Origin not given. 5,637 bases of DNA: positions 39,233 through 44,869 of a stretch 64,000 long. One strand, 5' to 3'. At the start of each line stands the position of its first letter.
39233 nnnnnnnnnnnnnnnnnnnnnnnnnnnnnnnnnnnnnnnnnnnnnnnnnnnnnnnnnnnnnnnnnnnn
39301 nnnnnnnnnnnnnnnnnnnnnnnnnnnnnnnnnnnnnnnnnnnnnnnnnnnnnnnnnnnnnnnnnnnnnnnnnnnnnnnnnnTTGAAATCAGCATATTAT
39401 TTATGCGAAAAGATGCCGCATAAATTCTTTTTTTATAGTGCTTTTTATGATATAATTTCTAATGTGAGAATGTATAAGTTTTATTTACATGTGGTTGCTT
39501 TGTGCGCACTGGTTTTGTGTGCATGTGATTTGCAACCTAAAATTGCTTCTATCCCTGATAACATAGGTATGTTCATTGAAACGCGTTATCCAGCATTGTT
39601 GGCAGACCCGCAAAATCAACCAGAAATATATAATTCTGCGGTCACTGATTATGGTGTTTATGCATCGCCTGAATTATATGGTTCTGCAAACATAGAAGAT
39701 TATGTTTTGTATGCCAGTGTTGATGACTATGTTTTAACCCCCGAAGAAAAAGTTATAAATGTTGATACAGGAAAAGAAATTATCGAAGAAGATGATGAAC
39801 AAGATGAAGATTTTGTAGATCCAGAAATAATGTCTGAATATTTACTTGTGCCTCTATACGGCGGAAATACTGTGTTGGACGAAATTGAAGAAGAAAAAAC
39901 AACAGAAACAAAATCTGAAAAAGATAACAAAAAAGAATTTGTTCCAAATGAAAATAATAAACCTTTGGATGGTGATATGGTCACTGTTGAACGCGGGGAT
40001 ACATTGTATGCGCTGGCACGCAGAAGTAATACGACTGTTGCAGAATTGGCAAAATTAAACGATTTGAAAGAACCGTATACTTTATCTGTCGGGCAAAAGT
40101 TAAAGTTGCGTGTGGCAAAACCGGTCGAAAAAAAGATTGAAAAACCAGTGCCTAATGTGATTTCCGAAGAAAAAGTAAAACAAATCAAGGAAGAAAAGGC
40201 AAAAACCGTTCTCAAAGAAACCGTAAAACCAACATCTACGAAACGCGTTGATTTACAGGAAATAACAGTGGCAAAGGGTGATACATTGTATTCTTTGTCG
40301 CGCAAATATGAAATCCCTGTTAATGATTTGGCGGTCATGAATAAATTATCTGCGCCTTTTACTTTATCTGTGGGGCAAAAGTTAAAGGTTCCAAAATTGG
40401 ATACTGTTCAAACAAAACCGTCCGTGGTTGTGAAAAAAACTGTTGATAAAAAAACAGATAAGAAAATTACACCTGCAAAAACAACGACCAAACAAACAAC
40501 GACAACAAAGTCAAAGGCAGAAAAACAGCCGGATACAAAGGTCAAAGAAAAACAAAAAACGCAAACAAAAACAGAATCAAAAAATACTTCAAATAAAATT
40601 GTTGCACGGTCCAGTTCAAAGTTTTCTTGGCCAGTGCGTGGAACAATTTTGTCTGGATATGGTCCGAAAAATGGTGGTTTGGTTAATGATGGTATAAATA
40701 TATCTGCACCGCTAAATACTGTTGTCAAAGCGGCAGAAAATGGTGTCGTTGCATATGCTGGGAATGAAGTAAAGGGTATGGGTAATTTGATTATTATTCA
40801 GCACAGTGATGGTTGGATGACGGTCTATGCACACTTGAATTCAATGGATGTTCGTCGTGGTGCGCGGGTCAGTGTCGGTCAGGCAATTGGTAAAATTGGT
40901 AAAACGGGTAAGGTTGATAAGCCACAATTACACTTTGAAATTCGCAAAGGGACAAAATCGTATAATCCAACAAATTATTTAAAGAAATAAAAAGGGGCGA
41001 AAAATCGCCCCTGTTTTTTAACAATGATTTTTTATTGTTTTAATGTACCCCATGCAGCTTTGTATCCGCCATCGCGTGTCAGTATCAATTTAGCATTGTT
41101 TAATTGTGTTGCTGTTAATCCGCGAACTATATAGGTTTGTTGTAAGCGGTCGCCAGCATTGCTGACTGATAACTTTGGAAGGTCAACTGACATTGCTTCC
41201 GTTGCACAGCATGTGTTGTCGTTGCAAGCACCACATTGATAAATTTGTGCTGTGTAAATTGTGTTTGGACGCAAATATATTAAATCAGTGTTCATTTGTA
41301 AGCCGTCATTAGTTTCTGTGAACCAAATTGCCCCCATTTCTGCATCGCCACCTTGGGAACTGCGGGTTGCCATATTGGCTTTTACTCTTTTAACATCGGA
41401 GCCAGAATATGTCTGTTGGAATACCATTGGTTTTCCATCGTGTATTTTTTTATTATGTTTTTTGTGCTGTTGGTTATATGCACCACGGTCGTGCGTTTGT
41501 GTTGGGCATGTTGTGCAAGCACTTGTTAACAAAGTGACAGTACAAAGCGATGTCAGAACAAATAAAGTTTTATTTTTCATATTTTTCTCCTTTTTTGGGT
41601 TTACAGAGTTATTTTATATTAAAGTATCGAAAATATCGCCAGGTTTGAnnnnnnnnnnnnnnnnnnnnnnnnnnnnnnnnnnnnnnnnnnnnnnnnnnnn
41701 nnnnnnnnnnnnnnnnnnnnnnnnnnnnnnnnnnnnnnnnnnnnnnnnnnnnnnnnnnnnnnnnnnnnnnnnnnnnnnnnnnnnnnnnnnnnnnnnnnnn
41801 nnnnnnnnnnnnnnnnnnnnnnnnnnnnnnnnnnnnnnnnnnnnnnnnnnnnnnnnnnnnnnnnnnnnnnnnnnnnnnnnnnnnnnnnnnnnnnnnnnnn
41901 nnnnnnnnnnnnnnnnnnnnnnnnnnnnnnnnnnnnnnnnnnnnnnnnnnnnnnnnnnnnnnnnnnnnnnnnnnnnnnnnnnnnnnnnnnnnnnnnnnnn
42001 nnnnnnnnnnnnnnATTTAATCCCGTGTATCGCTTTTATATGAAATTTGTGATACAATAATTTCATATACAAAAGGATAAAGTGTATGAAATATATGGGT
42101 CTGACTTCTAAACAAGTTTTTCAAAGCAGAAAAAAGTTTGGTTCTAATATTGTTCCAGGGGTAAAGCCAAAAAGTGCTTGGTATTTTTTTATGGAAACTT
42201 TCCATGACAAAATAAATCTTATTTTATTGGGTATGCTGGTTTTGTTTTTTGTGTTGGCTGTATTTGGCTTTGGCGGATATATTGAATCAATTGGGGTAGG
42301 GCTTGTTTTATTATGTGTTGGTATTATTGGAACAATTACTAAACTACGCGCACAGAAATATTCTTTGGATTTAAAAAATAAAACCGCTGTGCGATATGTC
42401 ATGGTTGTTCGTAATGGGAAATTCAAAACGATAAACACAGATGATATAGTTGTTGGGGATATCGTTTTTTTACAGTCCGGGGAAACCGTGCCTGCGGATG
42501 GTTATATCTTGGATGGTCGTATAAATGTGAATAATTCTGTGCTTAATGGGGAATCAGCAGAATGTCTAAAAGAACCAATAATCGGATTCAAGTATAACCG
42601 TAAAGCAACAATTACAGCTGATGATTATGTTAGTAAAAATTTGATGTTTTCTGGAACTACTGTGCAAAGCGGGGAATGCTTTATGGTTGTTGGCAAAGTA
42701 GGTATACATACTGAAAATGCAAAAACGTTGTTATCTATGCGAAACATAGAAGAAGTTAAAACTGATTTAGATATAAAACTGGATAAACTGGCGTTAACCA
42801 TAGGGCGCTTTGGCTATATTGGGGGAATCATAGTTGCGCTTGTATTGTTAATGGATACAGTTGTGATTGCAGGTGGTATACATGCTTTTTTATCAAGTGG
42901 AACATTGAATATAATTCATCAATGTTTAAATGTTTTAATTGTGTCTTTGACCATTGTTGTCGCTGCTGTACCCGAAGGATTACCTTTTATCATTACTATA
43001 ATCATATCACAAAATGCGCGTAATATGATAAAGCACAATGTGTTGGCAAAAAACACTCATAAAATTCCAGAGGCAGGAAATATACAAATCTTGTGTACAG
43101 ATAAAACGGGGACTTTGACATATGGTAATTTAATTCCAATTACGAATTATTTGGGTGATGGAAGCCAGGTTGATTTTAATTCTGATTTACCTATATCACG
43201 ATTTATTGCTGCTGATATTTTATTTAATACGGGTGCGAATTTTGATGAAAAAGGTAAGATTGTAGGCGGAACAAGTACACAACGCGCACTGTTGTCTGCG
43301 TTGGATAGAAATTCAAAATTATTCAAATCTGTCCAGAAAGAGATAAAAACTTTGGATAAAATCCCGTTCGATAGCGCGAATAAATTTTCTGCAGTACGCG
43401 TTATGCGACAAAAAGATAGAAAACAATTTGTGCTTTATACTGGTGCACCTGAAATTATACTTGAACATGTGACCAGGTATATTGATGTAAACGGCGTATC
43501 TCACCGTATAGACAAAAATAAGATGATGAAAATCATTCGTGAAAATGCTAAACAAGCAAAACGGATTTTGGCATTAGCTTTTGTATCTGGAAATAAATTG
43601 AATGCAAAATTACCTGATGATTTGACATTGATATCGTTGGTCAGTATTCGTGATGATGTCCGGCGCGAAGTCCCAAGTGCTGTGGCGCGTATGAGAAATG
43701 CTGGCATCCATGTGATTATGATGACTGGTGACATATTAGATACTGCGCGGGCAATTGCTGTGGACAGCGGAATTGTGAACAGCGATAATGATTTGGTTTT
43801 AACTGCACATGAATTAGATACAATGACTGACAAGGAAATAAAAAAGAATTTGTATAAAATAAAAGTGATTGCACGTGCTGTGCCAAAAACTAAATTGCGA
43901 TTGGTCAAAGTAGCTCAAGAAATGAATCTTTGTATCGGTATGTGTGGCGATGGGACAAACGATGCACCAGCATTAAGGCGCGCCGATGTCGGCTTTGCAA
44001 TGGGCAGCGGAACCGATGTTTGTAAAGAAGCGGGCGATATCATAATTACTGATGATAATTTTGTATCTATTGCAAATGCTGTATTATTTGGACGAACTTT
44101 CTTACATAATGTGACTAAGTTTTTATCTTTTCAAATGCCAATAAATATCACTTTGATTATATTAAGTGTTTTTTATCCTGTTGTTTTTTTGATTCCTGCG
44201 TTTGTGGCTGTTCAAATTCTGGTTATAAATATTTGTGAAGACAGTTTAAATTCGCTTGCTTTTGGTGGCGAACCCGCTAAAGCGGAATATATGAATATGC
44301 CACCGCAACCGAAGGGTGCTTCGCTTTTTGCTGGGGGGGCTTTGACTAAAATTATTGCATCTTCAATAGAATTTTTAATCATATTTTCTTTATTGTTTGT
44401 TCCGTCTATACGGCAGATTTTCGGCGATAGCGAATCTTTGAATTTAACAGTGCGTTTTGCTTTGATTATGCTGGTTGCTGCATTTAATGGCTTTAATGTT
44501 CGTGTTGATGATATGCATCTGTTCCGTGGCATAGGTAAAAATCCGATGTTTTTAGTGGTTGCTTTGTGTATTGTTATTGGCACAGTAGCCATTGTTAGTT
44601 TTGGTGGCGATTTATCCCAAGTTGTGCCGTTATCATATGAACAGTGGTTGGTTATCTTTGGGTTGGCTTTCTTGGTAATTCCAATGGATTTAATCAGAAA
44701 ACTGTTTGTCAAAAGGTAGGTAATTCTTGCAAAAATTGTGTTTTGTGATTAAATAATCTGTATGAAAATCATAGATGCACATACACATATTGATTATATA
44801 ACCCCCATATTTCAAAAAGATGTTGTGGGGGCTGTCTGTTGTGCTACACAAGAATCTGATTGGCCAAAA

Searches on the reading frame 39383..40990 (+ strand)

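Call 43: search_protein_families(library=pfam, proteins=[window:39383-40990:+], max_evalue=0.0001)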
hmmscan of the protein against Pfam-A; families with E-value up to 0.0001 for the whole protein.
window:39383-40990:+ (535 aa): 3 families
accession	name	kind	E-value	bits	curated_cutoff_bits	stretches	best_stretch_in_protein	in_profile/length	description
PF01551.29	Peptidase_M23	-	4.7e-30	104.1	28.7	1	435-529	3-96/96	Peptidase family M23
PF01476.26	LysM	-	2.7e-29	101.3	20.9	2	294-337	1-43/43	LysM domain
PF04225.17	LysM_OapA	-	3.1e-05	24.5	22.3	0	292-323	3-34/85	Opacity-associated protein A LysM-like domain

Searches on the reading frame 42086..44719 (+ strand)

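Call 43: search_protein_families(library=pfam, proteins=[window:42086-44719:+], max_evalue=0.0001)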
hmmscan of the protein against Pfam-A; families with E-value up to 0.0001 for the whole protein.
window:42086-44719:+ (877 aa): 6 families
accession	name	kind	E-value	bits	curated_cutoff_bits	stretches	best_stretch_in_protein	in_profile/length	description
PF00122.25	E1-E2_ATPase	-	1.5e-31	109.8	28.1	1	103-317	5-181/181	E1-E2 ATPase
PF00689.26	Cation_ATPase_C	-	1.8e-27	96.6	27.3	1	705-874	3-175/175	Cation transporting ATPase, C-terminus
PF00690.31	Cation_ATPase_N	-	1.3e-09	38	20.4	1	4-51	19-66/69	Cation transporter/ATPase, N-terminus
PF13246.12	Cation_ATPase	-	1.4e-09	38.3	21.7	1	387-464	13-90/91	Cation transport ATPase (P-type)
PF00702.32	Hydrolase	-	1e-07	33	26.4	1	335-634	3-191/191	haloacid dehalogenase-like hydrolase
PF08282.18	Hydrolase_3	-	6.4e-05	23.2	20.9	0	612-665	198-254/255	haloacid dehalogenase-like hydrolase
